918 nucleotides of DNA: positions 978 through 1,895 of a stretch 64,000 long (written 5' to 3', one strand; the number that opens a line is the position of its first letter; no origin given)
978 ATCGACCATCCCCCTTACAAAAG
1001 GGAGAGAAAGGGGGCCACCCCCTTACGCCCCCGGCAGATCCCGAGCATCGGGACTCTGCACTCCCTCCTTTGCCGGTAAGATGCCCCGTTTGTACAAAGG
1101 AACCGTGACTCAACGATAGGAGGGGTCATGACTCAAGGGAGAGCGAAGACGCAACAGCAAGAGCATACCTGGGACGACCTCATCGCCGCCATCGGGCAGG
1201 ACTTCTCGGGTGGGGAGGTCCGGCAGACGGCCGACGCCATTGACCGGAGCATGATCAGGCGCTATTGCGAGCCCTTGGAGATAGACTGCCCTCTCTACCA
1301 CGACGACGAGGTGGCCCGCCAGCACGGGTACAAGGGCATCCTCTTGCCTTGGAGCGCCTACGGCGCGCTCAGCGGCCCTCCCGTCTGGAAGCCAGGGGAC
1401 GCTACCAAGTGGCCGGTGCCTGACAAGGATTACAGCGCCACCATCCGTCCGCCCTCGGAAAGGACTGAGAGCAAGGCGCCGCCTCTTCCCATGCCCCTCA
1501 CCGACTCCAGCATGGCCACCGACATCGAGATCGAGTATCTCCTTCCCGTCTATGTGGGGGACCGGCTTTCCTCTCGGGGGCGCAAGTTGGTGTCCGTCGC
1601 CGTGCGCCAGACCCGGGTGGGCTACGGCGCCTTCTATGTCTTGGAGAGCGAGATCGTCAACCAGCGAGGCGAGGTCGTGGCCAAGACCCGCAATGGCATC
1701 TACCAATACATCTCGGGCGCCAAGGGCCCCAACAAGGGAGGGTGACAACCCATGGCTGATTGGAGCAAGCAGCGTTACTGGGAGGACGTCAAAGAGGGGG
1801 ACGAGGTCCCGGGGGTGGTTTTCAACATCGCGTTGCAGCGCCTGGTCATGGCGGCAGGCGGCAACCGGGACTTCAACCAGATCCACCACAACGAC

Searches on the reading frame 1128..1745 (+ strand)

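Call 39: search_protein_families(library=pfam, proteins=[window:1128-1745:+])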
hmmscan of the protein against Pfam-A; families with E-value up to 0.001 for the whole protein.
window:1128-1745:+ (205 aa): 1 family
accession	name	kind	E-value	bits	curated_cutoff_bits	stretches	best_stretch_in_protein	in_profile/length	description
PF13452.11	FAS1_DH_region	-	1.4e-12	48.3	22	1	28-186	4-131/132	FAS1-like, dehydratase domain region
